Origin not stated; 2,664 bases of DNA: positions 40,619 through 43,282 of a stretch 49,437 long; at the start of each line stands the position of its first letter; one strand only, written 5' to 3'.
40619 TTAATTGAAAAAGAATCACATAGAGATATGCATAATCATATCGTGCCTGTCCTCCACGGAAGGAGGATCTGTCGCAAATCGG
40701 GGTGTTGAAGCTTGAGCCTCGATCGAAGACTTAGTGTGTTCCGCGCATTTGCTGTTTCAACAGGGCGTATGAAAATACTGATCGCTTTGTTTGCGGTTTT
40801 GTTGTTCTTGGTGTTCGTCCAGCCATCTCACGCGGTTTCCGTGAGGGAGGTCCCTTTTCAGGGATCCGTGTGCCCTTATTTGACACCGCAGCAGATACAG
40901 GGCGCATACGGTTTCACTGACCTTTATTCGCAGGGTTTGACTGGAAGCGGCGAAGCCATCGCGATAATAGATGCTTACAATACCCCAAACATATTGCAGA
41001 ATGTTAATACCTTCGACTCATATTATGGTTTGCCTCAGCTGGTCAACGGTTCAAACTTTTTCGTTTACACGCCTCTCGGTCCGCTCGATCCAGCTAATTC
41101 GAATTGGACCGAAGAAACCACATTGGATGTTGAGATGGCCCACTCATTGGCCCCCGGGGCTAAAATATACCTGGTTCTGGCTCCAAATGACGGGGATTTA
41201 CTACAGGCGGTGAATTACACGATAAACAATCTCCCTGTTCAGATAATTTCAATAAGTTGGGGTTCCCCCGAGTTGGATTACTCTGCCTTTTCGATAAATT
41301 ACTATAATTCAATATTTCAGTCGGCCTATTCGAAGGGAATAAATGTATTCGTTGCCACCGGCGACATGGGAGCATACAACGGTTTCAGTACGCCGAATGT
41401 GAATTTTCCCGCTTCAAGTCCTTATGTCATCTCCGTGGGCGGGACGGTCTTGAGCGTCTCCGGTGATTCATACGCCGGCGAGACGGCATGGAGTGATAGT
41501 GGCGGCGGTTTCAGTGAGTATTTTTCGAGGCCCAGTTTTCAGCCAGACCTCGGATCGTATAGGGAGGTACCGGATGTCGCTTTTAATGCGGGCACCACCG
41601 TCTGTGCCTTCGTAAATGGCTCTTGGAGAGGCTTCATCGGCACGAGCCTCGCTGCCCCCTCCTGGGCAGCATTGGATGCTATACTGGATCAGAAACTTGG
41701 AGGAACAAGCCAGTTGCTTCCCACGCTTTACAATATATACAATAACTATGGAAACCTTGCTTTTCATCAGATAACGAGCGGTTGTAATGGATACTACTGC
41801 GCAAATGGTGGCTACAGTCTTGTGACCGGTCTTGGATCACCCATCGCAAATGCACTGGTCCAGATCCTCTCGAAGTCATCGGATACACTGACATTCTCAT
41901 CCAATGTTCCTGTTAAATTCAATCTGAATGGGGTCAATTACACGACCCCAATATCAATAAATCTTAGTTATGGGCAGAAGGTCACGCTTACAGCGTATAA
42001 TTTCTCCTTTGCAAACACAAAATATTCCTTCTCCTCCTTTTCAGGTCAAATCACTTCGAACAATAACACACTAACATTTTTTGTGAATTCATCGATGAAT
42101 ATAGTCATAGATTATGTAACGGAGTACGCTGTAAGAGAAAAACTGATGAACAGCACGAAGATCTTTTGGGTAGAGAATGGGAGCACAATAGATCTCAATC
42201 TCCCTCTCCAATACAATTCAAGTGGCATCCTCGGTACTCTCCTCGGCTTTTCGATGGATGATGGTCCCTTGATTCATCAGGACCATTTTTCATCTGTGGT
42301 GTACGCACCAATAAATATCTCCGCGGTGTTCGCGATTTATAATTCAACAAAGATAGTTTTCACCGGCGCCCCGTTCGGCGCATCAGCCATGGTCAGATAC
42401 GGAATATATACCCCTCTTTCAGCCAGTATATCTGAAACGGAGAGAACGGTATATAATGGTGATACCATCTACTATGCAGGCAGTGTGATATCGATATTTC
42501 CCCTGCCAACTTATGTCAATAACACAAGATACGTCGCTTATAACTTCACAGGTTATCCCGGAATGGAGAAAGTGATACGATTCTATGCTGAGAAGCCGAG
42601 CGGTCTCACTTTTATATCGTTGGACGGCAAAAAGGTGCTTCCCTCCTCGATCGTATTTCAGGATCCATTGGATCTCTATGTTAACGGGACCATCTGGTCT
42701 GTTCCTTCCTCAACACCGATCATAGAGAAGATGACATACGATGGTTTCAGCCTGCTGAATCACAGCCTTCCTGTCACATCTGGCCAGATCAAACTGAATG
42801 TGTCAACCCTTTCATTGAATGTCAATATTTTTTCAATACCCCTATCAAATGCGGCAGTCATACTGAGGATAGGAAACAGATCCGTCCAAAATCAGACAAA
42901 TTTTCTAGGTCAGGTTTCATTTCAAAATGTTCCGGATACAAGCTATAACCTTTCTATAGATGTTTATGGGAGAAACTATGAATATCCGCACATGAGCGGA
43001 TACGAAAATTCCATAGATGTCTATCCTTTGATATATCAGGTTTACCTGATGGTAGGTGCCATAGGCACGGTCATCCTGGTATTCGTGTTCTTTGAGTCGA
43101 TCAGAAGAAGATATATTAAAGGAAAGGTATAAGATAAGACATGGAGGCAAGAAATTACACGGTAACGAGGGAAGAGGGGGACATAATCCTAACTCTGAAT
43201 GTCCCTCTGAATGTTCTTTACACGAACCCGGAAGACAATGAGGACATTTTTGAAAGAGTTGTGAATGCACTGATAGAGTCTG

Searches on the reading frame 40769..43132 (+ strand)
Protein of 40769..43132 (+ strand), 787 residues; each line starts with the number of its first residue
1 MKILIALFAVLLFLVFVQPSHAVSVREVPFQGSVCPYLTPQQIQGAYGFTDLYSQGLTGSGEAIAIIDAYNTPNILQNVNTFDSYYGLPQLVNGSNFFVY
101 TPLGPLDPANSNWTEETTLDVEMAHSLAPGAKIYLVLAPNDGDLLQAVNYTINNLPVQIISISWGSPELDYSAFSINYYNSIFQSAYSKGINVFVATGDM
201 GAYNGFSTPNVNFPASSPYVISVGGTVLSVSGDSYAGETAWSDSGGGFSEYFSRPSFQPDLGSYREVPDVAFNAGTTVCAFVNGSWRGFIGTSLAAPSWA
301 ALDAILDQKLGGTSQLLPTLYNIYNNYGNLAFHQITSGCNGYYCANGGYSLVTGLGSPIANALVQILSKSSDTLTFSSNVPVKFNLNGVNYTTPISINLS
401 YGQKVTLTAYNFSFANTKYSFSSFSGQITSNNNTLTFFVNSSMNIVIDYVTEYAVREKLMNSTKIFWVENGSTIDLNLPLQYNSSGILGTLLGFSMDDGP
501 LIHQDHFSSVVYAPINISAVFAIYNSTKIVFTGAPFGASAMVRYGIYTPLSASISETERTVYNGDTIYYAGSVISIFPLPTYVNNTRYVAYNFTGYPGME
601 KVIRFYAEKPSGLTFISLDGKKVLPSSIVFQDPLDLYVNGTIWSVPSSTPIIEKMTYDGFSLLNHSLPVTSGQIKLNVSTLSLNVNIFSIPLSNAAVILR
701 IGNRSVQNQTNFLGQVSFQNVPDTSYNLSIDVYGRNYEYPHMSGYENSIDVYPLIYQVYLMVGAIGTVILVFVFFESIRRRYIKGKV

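Call 7: search_protein_families(library=ncbifam, proteins=[window:40769-43132:+], max_evalue=0.01)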
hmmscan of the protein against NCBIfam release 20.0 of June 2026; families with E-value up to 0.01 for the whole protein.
window:40769-43132:+ (787 aa): 2 families
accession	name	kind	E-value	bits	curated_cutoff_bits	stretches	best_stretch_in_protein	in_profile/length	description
TIGR03921.1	T7SS_mycosin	equivalog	0.0022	17.2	278.75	0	155-241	114-197/353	type VII secretion-associated serine protease mycosin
NF038126.1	PEP_CTERM_FxDxF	subfamily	0.0093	16.2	50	1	169-239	77-137/165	FxDxF family PEP-CTERM protein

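Call 8: search_protein_families(library=pfam, proteins=[window:40769-43132:+], max_evalue=0.01)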
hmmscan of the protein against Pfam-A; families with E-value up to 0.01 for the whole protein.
window:40769-43132:+ (787 aa): 1 family
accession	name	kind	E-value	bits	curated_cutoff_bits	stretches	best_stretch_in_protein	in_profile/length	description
PF00082.27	Peptidase_S8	-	1.2e-08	35.1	21.8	1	124-309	74-256/288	Subtilase family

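Call 29: search_solved_structures(query=window:40769-43129:+, max_evalue=0.01, show_alignments=2)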
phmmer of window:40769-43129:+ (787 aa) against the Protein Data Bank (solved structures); distinct sequences matched with E-value up to 0.01: 11.
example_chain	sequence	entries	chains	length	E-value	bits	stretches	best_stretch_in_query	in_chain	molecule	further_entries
1t1e_A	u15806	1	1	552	6e-37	130.5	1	36-370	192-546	kumamolisin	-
1t1g_A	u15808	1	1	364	7.4e-37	130.2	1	39-370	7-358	kumamolisin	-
1gt9_1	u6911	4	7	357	7.8e-37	130.1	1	39-367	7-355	KUMAMOLYSIN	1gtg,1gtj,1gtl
1sio_A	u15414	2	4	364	7.9e-37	130.1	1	39-370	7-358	kumamolisin-As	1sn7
1siu_A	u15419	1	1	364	2.5e-36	128.5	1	39-370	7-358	kumamolisin-As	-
1zvj_A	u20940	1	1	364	4.8e-36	127.5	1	39-370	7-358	kumamolisin-As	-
1t1i_A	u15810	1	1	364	2e-35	125.5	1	39-370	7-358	kumamolisin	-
1zvk_A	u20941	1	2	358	3.5e-35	124.7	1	39-367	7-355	kumamolisin-As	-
4ne7_A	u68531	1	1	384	1.8e-34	122.3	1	39-371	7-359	Kumamolisin-As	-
3ee6_A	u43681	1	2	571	2.1e-09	39.4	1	158-366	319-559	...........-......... 1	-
3edy_A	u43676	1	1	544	3.1e-09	38.9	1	158-365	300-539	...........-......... 1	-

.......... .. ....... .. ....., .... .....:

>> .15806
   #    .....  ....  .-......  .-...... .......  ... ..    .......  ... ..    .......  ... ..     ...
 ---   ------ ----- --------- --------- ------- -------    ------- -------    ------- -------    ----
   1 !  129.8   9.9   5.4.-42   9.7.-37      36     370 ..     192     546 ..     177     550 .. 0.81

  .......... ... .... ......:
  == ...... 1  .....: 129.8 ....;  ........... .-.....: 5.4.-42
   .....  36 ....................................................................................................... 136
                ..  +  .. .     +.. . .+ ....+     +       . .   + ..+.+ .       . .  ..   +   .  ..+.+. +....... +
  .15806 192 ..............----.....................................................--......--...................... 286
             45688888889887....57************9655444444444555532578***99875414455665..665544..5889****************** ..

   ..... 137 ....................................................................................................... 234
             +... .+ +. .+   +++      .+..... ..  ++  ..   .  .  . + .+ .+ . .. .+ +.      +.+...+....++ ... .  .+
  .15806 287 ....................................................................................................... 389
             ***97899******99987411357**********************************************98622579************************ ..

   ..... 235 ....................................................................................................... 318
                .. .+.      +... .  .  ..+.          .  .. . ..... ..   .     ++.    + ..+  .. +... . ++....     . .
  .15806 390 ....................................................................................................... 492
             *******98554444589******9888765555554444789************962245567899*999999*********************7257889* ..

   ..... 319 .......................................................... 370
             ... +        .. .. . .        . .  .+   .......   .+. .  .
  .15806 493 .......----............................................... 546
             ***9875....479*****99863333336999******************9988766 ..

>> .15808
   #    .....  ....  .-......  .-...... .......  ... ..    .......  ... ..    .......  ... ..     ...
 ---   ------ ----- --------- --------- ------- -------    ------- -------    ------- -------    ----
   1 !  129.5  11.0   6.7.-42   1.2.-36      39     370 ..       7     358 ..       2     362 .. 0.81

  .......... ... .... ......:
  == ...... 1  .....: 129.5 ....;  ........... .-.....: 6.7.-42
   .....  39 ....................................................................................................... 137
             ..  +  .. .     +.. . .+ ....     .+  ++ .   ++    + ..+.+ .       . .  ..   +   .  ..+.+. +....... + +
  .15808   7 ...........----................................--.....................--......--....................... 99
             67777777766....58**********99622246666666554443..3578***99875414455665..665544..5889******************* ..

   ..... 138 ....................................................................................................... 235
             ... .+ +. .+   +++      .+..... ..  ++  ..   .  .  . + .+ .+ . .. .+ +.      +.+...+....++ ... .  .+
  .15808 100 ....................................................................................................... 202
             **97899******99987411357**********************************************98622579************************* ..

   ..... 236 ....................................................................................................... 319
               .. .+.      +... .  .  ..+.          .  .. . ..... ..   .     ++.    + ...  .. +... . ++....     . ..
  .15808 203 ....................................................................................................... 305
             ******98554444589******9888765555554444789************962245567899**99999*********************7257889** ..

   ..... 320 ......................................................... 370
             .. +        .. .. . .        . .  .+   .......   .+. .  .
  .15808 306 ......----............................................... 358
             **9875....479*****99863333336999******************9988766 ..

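Call 48: find_homologous_proteins(query=window:40769-43129:+, max_evalue=1e-8)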
Query window:40769-43129:+ (787 aa): 1030 proteins with E <= 1e-8 among 8000 candidates; the best 120 are listed.
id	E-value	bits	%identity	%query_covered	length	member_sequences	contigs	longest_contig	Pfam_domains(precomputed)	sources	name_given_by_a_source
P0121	0.0e+0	1079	97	63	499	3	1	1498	PF00082.28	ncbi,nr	ncbi:MAG: S53 family peptidase, partial [Nanoarchaeota archaeon]|nr:S53 family peptidase [Nanoarchae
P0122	6.2e-200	684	46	95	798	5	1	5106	-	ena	-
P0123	8.8e-198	677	46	97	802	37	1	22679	-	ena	-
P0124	1.7e-197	676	45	98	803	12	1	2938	-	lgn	-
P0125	1.7e-196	673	46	97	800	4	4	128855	-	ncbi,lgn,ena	-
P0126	5.1e-196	671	44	99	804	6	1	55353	PF00082.28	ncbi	ncbi:MAG: S53 family peptidase [Candidatus Acidifodinimicrobium sp.]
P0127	4.0e-195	668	45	95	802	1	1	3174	PF00082.28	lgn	-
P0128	3.3e-191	656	44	100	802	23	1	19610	-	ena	-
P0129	2.0e-190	653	44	97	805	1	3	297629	PF00082.28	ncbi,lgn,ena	-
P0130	3.8e-189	649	44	97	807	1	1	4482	-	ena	-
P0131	2.7e-186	639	45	100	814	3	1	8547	-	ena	-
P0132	4.3e-185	635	44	99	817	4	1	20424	PF13620.13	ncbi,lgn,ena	-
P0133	1.1e-184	634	43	99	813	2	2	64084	-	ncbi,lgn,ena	-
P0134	2.3e-184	633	44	96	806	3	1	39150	PF00082.28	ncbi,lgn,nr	ncbi:S53 family peptidase [Candidatus Parvarchaeota archaeon]|nr:S53 family peptidase [Candidatus Pa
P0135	1.4e-181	624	43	99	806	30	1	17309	PF00082.28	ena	-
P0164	3.7e-93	331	47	52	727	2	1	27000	PF00082.28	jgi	jgi:hypothetical protein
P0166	2.5e-79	286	43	53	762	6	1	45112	PF00082.28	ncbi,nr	ncbi:MAG: S53 family peptidase [Candidatus Parvarchaeota archaeon]|nr:S53 family peptidase [Candidat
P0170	3.6e-55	206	40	44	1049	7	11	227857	PF13620.13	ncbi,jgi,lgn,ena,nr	ncbi:MAG: S8 family serine peptidase [Candidatus Thermoplasmatota archaeon]|jgi:subtilase family ser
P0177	3.6e-53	199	41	43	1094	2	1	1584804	PF00082.28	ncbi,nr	ncbi:S53 family peptidase [Thermoplasma volcanium]|nr:S8 family serine peptidase [Thermoplasma volca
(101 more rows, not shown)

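Call 49: find_encoding_contigs(protein=P0166, flank=8000, max_places=1)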
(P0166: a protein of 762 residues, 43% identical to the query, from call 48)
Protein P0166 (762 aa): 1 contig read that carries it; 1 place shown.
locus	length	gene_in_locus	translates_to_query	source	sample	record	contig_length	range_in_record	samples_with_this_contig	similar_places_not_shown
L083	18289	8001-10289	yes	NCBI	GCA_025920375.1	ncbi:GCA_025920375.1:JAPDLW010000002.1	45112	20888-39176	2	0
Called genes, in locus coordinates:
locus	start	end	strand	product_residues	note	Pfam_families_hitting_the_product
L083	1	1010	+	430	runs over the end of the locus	PF00224:PK, PF03328:HpcH_HpaI (faint), PF02887:PK_C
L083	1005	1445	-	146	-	PF01814:Hemerythrin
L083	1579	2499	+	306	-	PF00297:Ribosomal_L3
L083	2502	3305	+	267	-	PF00573:Ribosomal_L4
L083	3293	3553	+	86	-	PF00276:Ribosomal_L23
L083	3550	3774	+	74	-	PF01868:RNase_P-MRP_p29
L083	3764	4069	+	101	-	PF00366:Ribosomal_S17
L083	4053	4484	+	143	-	PF00238:Ribosomal_L14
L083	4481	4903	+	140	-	PF16906:Ribosomal_L26, PF00467:KOW (weak)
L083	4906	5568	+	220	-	-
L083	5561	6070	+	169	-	PF00281:Ribosomal_L5, PF00673:Ribosomal_L5_C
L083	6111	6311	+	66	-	PF00253:Ribosomal_S14 (faint)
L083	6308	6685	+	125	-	PF00410:Ribosomal_S8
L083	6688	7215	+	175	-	PF00347:Ribosomal_L6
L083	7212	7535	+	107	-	PF01655:Ribosomal_L32e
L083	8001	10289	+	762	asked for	PF00082:Peptidase_S8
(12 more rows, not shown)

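Call 50: find_encoding_contigs(protein=P0164, flank=8000, max_places=1)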
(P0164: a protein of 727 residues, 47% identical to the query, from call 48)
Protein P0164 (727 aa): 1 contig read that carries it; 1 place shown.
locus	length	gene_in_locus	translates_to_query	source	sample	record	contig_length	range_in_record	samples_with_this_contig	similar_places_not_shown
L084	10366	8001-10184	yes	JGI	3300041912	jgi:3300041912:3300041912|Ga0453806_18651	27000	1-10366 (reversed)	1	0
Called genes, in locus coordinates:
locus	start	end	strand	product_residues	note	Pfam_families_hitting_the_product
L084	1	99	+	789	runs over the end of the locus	PF01326:PPDK_N, PF00391:PEP-utilizers, PF02896:PEP-utilizers_C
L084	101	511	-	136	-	PF01280:Ribosomal_L19e, PF25476:Ribosomal_L19e_C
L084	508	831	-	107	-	PF01655:Ribosomal_L32e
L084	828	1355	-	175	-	PF00347:Ribosomal_L6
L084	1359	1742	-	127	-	PF00410:Ribosomal_S8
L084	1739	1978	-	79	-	-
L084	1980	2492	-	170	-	PF00281:Ribosomal_L5, PF00673:Ribosomal_L5_C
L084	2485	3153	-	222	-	PF13275:S4_2 (weak), PF00900:Ribosomal_S4e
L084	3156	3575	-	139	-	PF16906:Ribosomal_L26, PF00467:KOW (weak)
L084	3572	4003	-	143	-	PF00238:Ribosomal_L14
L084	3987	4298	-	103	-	PF00366:Ribosomal_S17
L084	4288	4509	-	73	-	PF01868:RNase_P-MRP_p29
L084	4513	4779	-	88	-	PF00276:Ribosomal_L23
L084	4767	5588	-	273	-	PF00573:Ribosomal_L4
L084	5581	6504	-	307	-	PF00297:Ribosomal_L3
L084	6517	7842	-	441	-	PF00224:PK, PF02887:PK_C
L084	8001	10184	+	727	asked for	PF00082:Peptidase_S8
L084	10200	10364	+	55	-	?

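Call 81: find_encoding_contigs(protein=P0177, flank=6000, max_places=1)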
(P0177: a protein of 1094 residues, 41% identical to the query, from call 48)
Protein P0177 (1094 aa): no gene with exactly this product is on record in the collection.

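Call 82: find_encoding_contigs(protein=P0170, flank=6000, max_places=1)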
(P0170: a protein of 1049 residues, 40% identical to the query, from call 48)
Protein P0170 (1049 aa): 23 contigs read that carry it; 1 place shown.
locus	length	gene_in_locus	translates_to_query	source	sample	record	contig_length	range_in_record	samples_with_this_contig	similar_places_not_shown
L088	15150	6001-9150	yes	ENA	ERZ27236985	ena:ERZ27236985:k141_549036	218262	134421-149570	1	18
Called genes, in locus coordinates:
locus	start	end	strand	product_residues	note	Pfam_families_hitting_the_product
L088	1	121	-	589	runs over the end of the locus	PF03814:KdpA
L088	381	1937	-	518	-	PF23613:ELP3_N, PF04055:Radical_SAM, PF16199:Radical_SAM_C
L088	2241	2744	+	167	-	PF04008:Adenosine_kin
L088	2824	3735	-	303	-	PF00005:ABC_tran, PF13304:AAA_21 (faint), PF13732:DrrA1-3_C (weak)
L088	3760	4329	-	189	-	PF12007:DUF3501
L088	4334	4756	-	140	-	PF00210:Ferritin (faint), PF02915:Rubrerythrin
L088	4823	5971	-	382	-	PF01896:DNA_primase_S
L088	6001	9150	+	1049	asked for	PF13620:CarboxypepD_reg (faint)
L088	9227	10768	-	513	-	PF00171:Aldedh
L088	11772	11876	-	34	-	-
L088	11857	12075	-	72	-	-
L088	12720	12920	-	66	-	-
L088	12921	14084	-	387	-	PF01656:CbiA, PF02374:ArsA_ATPase, PF13614:AAA_31, PF17886:ArsA_HSP20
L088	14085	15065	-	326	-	PF00348:polyprenyl_synt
